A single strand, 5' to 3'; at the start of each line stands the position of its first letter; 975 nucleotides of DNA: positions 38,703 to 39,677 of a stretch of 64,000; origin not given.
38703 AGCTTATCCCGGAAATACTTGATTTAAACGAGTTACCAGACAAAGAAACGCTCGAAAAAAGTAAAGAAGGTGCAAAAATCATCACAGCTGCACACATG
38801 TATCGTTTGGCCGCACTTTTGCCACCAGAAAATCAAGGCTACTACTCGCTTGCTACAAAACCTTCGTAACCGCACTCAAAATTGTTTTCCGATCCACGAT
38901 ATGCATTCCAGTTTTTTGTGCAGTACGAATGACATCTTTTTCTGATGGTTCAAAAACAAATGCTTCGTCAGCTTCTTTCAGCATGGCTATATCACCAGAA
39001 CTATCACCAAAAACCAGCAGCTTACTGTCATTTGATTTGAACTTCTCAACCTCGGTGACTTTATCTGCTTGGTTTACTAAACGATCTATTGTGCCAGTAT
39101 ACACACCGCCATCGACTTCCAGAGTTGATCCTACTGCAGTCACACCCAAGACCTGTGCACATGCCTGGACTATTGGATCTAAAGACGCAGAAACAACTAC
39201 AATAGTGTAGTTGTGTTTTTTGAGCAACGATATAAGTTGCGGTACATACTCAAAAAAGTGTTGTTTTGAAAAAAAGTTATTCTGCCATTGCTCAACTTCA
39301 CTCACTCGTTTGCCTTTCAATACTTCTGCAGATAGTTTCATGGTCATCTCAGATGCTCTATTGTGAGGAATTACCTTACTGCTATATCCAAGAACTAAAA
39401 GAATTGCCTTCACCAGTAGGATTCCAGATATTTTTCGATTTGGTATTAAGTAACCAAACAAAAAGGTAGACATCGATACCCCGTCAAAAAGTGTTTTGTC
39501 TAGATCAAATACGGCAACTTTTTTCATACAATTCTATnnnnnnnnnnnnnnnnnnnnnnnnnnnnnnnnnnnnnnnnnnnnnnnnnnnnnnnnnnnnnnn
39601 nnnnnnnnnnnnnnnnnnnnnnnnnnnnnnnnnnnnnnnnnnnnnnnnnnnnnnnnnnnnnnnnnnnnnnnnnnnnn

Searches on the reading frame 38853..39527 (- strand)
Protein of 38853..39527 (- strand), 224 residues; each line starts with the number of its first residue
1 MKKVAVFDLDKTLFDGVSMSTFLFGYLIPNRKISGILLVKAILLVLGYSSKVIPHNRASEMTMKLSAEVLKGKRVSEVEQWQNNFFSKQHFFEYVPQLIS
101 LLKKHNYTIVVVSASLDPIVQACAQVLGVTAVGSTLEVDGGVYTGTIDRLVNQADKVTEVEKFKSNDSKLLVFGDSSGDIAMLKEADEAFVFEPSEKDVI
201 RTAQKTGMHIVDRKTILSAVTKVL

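Call 63: search_protein_families(library=pfam, proteins=[window:38853-39527:-], max_evalue=0.001)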
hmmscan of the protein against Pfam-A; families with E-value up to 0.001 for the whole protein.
window:38853-39527:- (224 aa): 3 families
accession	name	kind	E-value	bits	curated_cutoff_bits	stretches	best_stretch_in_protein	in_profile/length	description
PF12710.13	HAD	-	4.9e-22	79.7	27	1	5-184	1-189/189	haloacid dehalogenase-like hydrolase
PF00702.32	Hydrolase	-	1.8e-10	41.9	26.4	1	3-187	2-191/191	haloacid dehalogenase-like hydrolase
PF13419.12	HAD_2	-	2.9e-07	31.2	23.8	1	6-129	2-118/178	Haloacid dehalogenase-like hydrolase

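Call 79: search_protein_families(library=ncbifam, proteins=[window:38853-39527:-], max_evalue=0.001)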
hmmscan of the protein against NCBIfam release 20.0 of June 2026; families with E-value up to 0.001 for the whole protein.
window:38853-39527:- (224 aa): 9 families
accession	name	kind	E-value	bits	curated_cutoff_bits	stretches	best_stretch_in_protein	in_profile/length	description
TIGR01490.1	HAD-SF-IB-hyp1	subfamily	4e-28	99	98.3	1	5-197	2-201/202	HAD-IB family hydrolase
TIGR01488.1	HAD-SF-IB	subfamily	5.7e-20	72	45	1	4-186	1-177/177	HAD-IB family phosphatase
NF052360.1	HolPasePseu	equivalog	3.6e-12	46.4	280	1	63-211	58-215/218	histidinol-phosphatase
TIGR00338.1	serB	equivalog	1.2e-11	44.7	144.15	1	68-195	67-196/219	phosphoserine phosphatase SerB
NF010109.0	PRK13582.1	equivalog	2.4e-09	37.2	133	1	98-202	76-178/205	bifunctional phosphoserine phosphatase/homoserine phosphotransferase ThrH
NF052359.1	HolPaseNeis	equivalog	5e-06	26.4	400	1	72-212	67-219/221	histidinol-phosphatase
TIGR00099.1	Cof-subfamily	subfamily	3.8e-05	23.4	137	1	76-217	110-253/256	Cof-type HAD-IIB family hydrolase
NF045966.1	YcsE_rel_Pase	equivalog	8.7e-05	22.1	220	1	86-209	124-249/265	YcsE-related riboflavin metabolism phosphatase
TIGR02137.1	HSK-PSP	equivalog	0.0001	21.8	223.4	1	99-201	77-178/203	bifunctional phosphoserine phosphatase/homoserine phosphotransferase ThrH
